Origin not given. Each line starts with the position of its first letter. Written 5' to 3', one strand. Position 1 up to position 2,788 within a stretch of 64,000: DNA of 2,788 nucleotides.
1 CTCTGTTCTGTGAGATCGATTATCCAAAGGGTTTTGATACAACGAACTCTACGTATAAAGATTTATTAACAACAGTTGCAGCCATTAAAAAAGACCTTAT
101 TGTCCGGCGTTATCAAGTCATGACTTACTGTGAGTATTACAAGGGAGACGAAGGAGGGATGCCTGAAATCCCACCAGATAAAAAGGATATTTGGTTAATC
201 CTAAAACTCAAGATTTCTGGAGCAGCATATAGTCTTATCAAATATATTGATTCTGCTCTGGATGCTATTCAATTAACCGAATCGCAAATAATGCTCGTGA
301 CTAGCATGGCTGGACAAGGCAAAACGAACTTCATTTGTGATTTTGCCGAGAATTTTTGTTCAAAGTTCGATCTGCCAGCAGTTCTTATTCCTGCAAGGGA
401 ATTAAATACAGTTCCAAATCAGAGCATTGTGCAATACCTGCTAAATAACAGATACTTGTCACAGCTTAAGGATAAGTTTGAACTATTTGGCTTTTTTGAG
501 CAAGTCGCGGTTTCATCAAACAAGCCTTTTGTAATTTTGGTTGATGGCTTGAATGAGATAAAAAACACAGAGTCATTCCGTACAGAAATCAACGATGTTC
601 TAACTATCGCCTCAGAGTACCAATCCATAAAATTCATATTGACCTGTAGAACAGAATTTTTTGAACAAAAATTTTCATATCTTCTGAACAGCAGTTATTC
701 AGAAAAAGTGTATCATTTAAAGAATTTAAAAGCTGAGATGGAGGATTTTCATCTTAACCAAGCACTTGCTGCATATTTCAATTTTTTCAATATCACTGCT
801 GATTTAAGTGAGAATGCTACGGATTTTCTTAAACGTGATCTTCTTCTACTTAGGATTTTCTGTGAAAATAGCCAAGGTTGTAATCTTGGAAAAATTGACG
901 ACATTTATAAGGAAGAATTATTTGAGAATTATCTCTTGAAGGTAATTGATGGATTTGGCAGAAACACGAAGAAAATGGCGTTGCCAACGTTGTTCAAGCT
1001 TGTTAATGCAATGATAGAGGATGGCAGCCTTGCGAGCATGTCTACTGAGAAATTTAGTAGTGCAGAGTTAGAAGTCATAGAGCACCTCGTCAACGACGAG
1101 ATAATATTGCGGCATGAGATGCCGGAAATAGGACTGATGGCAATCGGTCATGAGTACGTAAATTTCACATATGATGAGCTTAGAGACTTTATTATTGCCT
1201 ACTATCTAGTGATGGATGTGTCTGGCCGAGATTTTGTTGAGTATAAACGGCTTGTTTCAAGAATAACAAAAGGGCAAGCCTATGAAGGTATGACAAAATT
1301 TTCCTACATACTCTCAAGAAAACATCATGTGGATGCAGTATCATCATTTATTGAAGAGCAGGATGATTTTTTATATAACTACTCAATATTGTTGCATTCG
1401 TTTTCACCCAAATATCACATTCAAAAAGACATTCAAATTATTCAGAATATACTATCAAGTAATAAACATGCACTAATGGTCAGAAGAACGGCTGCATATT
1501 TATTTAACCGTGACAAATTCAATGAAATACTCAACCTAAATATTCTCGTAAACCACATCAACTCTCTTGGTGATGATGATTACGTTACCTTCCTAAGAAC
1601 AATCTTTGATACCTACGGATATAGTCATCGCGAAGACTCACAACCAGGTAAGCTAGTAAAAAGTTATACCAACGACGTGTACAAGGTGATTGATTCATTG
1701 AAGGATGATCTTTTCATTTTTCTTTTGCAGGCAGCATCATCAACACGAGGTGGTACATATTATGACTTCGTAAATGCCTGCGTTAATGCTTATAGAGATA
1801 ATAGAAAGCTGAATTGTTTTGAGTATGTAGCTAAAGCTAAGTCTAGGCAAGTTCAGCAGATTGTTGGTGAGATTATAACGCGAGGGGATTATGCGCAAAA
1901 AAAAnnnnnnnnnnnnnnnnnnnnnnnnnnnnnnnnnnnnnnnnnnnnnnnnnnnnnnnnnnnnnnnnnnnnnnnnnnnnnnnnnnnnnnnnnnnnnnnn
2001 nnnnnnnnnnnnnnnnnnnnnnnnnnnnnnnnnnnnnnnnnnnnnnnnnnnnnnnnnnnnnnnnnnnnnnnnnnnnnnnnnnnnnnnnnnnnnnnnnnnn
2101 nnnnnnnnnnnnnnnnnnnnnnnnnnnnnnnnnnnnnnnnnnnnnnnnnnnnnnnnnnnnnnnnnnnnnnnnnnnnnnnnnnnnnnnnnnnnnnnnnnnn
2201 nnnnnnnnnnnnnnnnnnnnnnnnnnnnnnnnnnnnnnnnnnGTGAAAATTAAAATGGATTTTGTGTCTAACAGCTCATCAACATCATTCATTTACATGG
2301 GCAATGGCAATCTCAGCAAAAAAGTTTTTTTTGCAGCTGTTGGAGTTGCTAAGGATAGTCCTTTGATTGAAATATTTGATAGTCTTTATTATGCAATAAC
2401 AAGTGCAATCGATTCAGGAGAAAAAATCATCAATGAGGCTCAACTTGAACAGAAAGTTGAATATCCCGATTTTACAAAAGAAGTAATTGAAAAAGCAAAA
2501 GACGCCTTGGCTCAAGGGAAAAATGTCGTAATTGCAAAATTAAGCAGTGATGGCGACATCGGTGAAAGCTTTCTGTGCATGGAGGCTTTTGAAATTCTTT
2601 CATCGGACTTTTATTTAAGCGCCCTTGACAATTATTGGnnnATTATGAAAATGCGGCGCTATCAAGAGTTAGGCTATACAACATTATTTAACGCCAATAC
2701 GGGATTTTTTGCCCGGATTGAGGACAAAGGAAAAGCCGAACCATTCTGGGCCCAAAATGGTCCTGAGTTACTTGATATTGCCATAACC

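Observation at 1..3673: NACHT-type STAND NTPase coupled to two orphan small proteins and a radical SAM/SPASM enzyme: candidate undescribed defence (or STAND-controlled peptide-modification) module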

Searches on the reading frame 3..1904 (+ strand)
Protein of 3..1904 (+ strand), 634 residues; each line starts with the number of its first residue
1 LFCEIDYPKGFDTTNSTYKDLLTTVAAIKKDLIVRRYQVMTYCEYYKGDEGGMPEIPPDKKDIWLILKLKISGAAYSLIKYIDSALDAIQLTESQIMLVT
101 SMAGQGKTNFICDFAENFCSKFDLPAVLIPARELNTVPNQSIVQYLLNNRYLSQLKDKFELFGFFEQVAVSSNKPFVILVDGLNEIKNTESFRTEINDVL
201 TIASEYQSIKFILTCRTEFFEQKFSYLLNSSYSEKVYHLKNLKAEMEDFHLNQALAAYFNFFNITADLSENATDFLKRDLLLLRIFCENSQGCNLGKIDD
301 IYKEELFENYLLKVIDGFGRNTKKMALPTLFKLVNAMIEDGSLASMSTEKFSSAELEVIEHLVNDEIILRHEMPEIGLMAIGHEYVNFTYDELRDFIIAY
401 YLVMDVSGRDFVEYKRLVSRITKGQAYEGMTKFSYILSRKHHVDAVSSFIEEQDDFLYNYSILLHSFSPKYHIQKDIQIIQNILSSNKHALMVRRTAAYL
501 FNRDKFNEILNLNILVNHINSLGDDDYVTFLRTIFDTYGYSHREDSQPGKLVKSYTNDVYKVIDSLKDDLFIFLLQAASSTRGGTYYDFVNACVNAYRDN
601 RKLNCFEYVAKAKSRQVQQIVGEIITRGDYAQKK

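Call 5: search_protein_families(library=pfam, proteins=[window:120-1904:+], max_evalue=0.1)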
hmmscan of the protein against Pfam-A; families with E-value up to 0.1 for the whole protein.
window:120-1904:+ (595 aa): 4 families
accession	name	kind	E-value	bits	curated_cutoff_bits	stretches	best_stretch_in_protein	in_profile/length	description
PF05729.18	NACHT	-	0.00016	22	26.7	1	58-205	3-153/167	NACHT domain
PF24883.2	NPHP3_N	-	0.0014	19.3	24.8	1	115-177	102-164/164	Nephrocystin 3, N-terminal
PF06745.19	ATPase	-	0.0014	18.5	26.6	1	40-94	5-58/231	KaiC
PF01557.24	FAA_hydrolase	-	0.0015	18.7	23.9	1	336-405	63-130/214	Fumarylacetoacetate (FAA) hydrolase C-terminal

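Call 6: search_protein_families(library=padloc, proteins=[window:3-1904:+], max_evalue=0.1)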
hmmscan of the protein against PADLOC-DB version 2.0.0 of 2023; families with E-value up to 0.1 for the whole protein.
window:3-1904:+ (634 aa): 4 families
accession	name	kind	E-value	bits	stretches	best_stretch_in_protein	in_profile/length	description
PDLC02164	Avs2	-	1.2e-17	61.1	1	87-406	337-658/1504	-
PDLC02163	Avs2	-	7.1e-13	45.1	2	72-222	391-534/1576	-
PDLC02161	Avs2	-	2.6e-09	33.4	1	70-247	319-487/1499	-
PDLC02166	Avs2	-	0.00012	17.7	1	76-220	316-457/1498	-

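Call 7: search_protein_families(library=ncbifam, proteins=[window:3-1904:+], max_evalue=0.1)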
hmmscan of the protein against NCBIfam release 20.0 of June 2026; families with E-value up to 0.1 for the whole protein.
window:3-1904:+ (634 aa): 2 families
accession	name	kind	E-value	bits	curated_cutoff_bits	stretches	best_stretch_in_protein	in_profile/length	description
NF041813.1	Avs2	equivalog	3e-12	45.3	1000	1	76-407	149-483/1317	AVAST type 2 anti-phage system protein Avs2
NF058535.1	antiphage_EruA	equivalog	0.07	11.2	1000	0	174-218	68-111/1318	NACHT domain-containing antiphage protein EruA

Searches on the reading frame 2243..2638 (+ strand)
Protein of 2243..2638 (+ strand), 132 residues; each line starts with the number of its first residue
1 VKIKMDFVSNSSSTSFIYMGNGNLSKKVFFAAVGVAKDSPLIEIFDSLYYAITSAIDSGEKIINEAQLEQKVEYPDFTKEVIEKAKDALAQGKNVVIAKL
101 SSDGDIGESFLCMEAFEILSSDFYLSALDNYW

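Call 5: search_protein_families(library=pfam, proteins=[window:2243-2638:+], max_evalue=0.1)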
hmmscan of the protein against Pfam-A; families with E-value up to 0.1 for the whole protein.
window:2243-2638:+ (132 aa): 0 families

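Call 6: search_protein_families(library=padloc, proteins=[window:2243-2638:+], max_evalue=0.1)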
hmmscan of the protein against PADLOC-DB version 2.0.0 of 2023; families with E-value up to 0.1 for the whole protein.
window:2243-2638:+ (132 aa): 1 family
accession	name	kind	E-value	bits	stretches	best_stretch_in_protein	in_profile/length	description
PDLC04225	HEC-02B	-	0.0032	15.5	1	59-104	61-106/173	-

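Call 7: search_protein_families(library=ncbifam, proteins=[window:2243-2638:+], max_evalue=0.1)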
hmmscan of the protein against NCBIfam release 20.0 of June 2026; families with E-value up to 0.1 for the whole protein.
window:2243-2638:+ (132 aa): 0 families

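Call 22: find_homologous_proteins(query=window:2255-2638:+, max_evalue=0.001)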
Query window:2255-2638:+ (128 aa): 65 proteins with E <= 0.001 among 70 candidates.
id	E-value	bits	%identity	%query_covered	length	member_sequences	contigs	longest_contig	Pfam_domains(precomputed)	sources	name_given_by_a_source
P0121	1.8e-69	249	94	100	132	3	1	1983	-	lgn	-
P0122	2.8e-47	178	68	100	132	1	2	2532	-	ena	-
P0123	2.4e-40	155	58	100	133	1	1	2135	-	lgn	-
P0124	5.0e-39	151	56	100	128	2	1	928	-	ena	-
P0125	4.6e-34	135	52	100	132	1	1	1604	-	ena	-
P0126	9.7e-32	127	52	99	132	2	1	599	-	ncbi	-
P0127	2.1e-31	126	50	100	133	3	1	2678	-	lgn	-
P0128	2.6e-31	126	52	99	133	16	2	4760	-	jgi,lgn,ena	-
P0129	2.8e-31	126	52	99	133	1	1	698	-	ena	-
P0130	4.5e-31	125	51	100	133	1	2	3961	-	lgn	-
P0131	6.1e-31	125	52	99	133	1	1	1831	-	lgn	-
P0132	6.0e-30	122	51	99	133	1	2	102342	-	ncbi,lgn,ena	-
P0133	8.5e-30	121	51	99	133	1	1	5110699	-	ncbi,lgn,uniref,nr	ncbi:MAG: hypothetical protein Q3M24_18235 [Candidatus Electrothrix aestuarii]|uniref:Uncharacterize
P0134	1.5e-29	120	51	99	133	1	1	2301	-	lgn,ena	-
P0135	3.4e-29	119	50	100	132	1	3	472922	-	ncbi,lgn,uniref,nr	ncbi:hypothetical protein N2597_29065 (plasmid) [Rhizobium sophoriradicis]|uniref:hypothetical prote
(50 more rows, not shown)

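Call 28: search_solved_structures(query=A2, max_evalue=10)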
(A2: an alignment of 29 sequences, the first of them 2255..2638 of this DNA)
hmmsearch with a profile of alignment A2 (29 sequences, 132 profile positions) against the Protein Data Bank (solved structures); distinct sequences matched with E-value up to 10: 7.
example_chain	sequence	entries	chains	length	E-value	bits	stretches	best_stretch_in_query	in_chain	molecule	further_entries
6r8f_B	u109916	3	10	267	0.22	15.2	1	19-49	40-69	BRISC complex subunit Abraxas 2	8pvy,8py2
8g8i_A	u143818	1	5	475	0.36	14.5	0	48-99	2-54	C3HR3_9r_shift4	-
3igy_B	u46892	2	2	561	0.42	14.3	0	26-97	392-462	Cofactor-independent phosphoglycerate mutase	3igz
6h3c_A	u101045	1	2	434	0.54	13.9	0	19-49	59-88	BRISC complex subunit Abraxas 2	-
4eq5_A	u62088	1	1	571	0.7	13.5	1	69-101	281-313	DNA ligase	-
4pyr_A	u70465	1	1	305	0.87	13.2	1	61-106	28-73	Putative branched-chain amino acid ABC transporter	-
3lm6_A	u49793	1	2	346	1.4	12.6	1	35-85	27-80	Stage V sporulation protein AD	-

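Call 34: predict_structure(alignment_id=A2)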
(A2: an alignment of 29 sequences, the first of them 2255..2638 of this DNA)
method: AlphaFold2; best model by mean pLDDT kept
length: 128 residues; sequences in the alignment: 29
mean_pLDDT: 81.1   pTM: 0.78
mean pLDDT of the five models: 81.1, 81.0, 78.1, 77.3, 76.6
residues with pLDDT >= 90: 48; 70-90: 53; 50-70: 18; < 50: 9
segments of 3 or more residues with pLDDT < 50: 1-7
pLDDT, mean of each block of 10 residues (from residue 1): 46 91 91 85 91 92 76 84 93 82 68 87 67
secondary structure, 60 per line:
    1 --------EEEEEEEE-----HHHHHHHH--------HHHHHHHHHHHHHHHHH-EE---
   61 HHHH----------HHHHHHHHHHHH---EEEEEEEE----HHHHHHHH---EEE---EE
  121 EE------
elements in order: E9-16 H22-29 H38-54 H61-64 H75-86 E90-97 H102-109 E113-115 E119-122

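Call 36: fold_search(model_id=the predicted structure, library=pdb)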
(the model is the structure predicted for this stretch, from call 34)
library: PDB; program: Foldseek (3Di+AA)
matches with E <= 10: 144; with E <= 0.001: 0
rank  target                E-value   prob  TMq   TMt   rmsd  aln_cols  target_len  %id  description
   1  1f3v_A                8.0e-01  0.05  0.15  0.13  13.3        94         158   13  Crystal structure of the complex between the N-terminal domain of TRADD and the TRAF domain of TRAF2 (released 2000-09-06)
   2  8s7n_A                1.2e+00  0.04  0.22  0.08  10.8       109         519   11  Vanillyl-alcohol dehydrogenase from Marinicaulis flavus: P151L mutant bound to eugenol (released 2025-01-15)
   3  1in0_A                1.8e+00  0.01  0.15  0.12  19.9       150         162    8  YAJQ PROTEIN (HI1034) (released 2003-06-10)
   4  1wc3_B                2.0e+00  0.05  0.19  0.14  11.2        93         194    6  Soluble adenylyl cyclase CyaC from S. platensis in complex with alpha, beta-methylene-ATP and Strontium (released 2004-12-20)
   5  7csl_C                2.3e+00  0.02  0.18  0.24  12.6       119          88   12  Crystal structure of the archaeal EF1A-EF1B complex (released 2021-06-23)
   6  6wqh_C                2.5e+00  0.04  0.17  0.06  10.0        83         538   16  Molecular basis for the ATPase-powered substrate translocation by the Lon AAA+ protease (released 2021-06-09)
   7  2dgt_MODEL_1_A        2.5e+00  0.03  0.23  0.29  11.4       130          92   11  Solution structure of the second RNA binding domain in RNA-binding protein 30 (released 2006-09-15)
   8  1ybu_B                2.5e+00  0.02  0.17  0.14  13.1       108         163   16  Mycobacterium tuberculosis adenylyl cyclase Rv1900c CHD, in complex with a substrate analog. (released 2005-02-15)
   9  3uvj_B                2.6e+00  0.03  0.18  0.13  10.8        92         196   10  Crystal structure of the catalytic domain of the heterodimeric human soluble guanylate cyclase 1. (released 2011-12-28)
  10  2ide_C                2.6e+00  0.02  0.14  0.12  13.2        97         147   14  Crystal Structure of the molybdenum cofactor biosynthesis protein C (TTHA1789) from Thermus Theromophilus HB8 (released 2007-09-25)
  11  3wbz_A                2.6e+00  0.02  0.15  0.10  12.8       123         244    8  Crystal structure of C. albicans tRNA(His) guanylyltransferase (Thg1) with ATP (released 2013-12-18)
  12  7nhm_k                2.8e+00  0.03  0.24  0.29  14.4       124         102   10  70S ribosome from Staphylococcus aureus (released 2021-05-05)
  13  7vsj_A                2.8e+00  0.03  0.22  0.19  11.6       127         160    8  Crystal structure of MmIMP3-RRM12 in complex with 9-mer RNA (released 2022-11-02)
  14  3mi7                  2.8e+00  0.02  0.19  0.25   9.1       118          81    7  An Enhanced Repressor of Human Papillomavirus E2 Protein (released 2011-04-06)
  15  9lqe_G                2.8e+00  0.02  0.19  0.20  13.2       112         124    9  Crystal structure of SAM lyase in complex with SAH (released 2025-11-26)
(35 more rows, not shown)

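Call 52: search_protein_representatives(alignment_id=A2)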
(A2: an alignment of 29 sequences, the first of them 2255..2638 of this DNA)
Query: 29 sequences, 132 profile positions. Proteins with E-value up to 0.001 (for the whole library): 535; up to 1e-10: 179; up to 1e-30: 10. The best 150 are listed.
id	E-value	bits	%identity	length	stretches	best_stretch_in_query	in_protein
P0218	1.1e-52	194.1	-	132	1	1-132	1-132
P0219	2.5e-48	180.0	-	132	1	1-132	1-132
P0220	1.4e-46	174.3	-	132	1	1-132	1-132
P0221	7.0e-45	168.9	-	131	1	1-132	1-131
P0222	6.9e-43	162.4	-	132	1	1-132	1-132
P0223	3.1e-42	160.3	-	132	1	1-132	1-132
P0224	8.0e-42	159.0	-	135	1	1-132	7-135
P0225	1.6e-40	154.8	-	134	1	1-132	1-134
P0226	1.8e-39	151.4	-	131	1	1-132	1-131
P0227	1.2e-38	148.7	-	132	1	1-132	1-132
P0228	1.1e-30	123.0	-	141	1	27-130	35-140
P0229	6.5e-27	110.8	-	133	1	1-132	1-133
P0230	1.0e-25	106.9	-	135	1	1-132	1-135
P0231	1.4e-25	106.5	-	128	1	1-132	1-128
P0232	1.5e-25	106.3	-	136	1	1-132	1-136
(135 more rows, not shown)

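Call 74: search_protein_families(library=pfam, alignment_id=A2, max_evalue=1)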
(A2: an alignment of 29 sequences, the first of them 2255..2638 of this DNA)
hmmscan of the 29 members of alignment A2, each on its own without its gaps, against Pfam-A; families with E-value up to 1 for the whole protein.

A. member 1, window:2255-2638:+ (128 aa): 2 families
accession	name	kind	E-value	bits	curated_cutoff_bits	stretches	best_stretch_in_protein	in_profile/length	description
PF12552.13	DUF3741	-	0.13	12.6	24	1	96-118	10-32/45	Protein of unknown function (DUF3741)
PF18212.7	ZNRF_3_ecto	-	0.16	12.4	26.2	1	62-100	23-61/105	ZNRF-3 Ectodomain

B. families by the number of members that match (of 29 scanned): 19 families
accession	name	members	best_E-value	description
PF00216.26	Bac_DNA_binding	1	0.0069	Bacterial DNA-binding protein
PF06384.16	ICAT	1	0.014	Beta-catenin-interacting protein ICAT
PF07230.16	Portal_T4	1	0.027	Bacteriophage T4-like portal protein (Gp20)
PF23461.1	ZMYND11_CC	1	0.069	ZMYND11 protein coiled-coil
PF13529.12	Peptidase_C39_2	1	0.074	Peptidase_C39 like family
PF04316.19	FlgM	1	0.091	Anti-sigma-28 factor, FlgM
PF11172.13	DUF2959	1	0.097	Protein of unknown function (DUF2959)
PF20656.2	MS_N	1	0.11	Malate synthase, N-terminal domain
PF17763.6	Asparaginase_C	1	0.11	Glutaminase/Asparaginase C-terminal domain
PF00478.31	IMPDH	1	0.12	IMP dehydrogenase / GMP reductase domain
PF12552.13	DUF3741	1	0.13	Protein of unknown function (DUF3741)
PF14407.11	Frankia_peptide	1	0.13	Ribosomally synthesized peptide prototyped by Frankia Franean1_4349.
PF09194.16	Endonuc-BsobI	1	0.14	Restriction endonuclease BsobI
PF25075.1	DUF7799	1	0.15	Domain of unknown function (DUF7799)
PF18212.7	ZNRF_3_ecto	1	0.16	ZNRF-3 Ectodomain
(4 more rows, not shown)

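Call 106: fold_search(model_id=the predicted structure, library=viral)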
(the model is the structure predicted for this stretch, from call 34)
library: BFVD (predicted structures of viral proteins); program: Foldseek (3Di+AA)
matches with E <= 10: 215; with E <= 0.001: 0
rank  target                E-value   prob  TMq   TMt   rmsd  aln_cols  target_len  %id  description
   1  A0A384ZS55            2.8e-01  0.09  0.19  0.27   8.9       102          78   11  Uncharacterized protein [Vibrio phage YC]
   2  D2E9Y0                3.6e-01  0.09  0.26  0.17   9.9       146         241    7  ORF3 protein [Moussa virus]
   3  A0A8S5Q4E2            4.4e-01  0.02  0.13  0.13  25.8       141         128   10  Uncharacterized protein [Siphoviridae sp. ctLqe90]
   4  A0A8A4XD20            4.7e-01  0.06  0.19  0.15  14.6       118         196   11  Uncharacterized protein [Grus japonensis Chaphamaparvovirus]
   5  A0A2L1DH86            5.4e-01  0.07  0.24  0.27  11.5       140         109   11  Matrix protein (Fragment) [Rabies virus]
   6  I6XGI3                5.4e-01  0.05  0.19  0.23   9.1       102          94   12  Uncharacterized protein [Aeromonas phage CC2]
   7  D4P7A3                6.1e-01  0.05  0.22  0.20  11.8       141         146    7  (no name in the UniProt tables at hand)
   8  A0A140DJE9            6.6e-01  0.02  0.14  0.07  16.8       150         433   14  RNA dependent RNA polymerase (Fragment) [Mucorales RNA virus 1]
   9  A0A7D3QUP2            7.0e-01  0.02  0.15  0.07  18.1       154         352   16  NUDIX hydrolase [Fadolivirus FV1/VV64]
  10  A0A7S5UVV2            8.0e-01  0.08  0.25  0.29  12.5       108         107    8  (no name in the UniProt tables at hand)
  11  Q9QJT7                8.5e-01  0.09  0.32  0.24   9.1       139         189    8  Matrix protein [Snakehead rhabdovirus]
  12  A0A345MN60            8.5e-01  0.02  0.17  0.14  12.8       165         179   11  (no name in the UniProt tables at hand)
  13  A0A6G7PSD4            9.1e-01  0.03  0.17  0.06  17.1       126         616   10  RNA-directed RNA polymerase L (Fragment) [Rayholt bunya-like virus]
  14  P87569                1.0e+00  0.03  0.15  0.16  12.3       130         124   12  E4 ORF4 [Canine adenovirus serotype 2 (strain Toronto A 26-61)]
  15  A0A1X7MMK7            1.2e+00  0.03  0.15  0.15  12.2        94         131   13  E4 ORF2 [Bottlenose dolphin adenovirus 1]
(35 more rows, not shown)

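Call 107: search_protein_families(library=phrogs, proteins=[window:2243-2638:+], max_evalue=0.01)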
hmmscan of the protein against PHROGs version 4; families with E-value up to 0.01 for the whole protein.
window:2243-2638:+ (132 aa): 0 families
